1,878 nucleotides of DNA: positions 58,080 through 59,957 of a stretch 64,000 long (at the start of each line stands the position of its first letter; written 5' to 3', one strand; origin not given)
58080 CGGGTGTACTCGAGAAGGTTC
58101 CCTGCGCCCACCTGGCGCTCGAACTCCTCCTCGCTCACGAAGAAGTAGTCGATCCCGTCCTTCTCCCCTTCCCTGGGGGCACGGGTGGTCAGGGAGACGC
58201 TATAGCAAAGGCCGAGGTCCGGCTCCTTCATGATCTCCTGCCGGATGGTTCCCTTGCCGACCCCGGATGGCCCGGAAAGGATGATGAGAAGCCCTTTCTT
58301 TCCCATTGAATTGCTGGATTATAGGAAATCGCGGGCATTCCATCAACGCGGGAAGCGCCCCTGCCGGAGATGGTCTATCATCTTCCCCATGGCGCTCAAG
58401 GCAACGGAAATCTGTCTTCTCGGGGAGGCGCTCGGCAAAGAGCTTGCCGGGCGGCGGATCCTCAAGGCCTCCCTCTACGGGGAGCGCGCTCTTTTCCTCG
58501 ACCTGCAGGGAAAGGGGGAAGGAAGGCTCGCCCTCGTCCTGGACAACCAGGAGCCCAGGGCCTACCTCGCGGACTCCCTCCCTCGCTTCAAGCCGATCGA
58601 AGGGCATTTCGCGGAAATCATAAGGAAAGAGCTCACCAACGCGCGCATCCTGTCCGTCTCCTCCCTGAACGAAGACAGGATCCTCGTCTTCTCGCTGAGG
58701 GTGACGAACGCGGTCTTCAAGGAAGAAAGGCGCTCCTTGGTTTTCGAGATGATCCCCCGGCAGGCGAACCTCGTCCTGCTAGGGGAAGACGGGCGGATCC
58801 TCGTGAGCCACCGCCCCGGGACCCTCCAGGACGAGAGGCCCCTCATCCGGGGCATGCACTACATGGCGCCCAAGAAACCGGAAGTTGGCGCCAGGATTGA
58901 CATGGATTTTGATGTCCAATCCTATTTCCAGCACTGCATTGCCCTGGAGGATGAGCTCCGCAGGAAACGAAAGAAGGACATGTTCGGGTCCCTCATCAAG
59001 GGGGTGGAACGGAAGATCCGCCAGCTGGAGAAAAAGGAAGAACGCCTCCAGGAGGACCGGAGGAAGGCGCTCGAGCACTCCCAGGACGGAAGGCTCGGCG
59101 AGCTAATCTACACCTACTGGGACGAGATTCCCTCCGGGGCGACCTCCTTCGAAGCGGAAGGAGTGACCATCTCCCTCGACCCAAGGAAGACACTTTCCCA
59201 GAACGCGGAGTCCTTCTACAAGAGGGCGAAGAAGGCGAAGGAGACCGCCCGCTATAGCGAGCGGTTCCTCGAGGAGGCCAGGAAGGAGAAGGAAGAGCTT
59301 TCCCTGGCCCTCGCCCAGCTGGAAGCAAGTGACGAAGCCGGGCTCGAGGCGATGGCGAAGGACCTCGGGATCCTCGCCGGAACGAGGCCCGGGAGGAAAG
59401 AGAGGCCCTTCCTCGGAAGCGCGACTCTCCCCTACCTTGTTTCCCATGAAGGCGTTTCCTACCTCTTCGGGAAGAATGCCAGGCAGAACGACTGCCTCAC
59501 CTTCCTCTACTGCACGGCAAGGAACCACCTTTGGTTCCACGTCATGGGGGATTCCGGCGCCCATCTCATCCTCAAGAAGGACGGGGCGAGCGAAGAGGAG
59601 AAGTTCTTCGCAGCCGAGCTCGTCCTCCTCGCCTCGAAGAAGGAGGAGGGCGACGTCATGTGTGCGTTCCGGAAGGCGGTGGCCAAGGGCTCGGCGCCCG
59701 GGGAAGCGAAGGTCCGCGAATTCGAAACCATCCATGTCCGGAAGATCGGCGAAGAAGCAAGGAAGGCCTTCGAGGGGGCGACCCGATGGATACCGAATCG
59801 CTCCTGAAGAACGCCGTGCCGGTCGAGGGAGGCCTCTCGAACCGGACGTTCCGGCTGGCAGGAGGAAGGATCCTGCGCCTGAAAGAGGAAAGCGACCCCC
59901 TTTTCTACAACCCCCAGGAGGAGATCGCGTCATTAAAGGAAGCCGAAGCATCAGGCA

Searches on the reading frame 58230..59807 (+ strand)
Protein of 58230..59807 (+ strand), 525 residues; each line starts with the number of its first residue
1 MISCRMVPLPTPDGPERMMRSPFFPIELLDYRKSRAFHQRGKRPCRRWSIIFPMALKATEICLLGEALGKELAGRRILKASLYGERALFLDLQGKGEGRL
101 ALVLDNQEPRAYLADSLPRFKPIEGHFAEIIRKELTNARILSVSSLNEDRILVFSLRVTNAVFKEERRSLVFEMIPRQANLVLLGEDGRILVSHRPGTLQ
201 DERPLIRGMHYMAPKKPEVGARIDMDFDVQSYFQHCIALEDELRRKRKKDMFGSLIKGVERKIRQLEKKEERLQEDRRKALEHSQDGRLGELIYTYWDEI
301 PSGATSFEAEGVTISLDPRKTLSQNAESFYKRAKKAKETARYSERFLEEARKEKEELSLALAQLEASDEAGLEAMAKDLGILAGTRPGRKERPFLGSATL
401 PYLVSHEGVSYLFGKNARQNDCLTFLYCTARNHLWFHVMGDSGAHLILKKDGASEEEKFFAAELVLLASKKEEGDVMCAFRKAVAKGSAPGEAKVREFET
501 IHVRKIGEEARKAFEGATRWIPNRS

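Call 64: search_protein_families(library=ncbifam, proteins=[window:58230-59807:+], max_evalue=1e-10)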
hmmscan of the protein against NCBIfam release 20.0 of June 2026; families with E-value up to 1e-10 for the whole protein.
window:58230-59807:+ (525 aa): 2 families
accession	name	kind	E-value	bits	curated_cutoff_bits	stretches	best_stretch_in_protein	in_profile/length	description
NF038240.1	fibro_bind_EfbA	exception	4.5e-28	98.2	1025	1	241-470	281-517/567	fibronectin-binding protein EfbA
NF041120.1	RqcH_arch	equivalog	4.3e-25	88.6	400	1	64-218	8-156/645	ribosome rescue protein RqcH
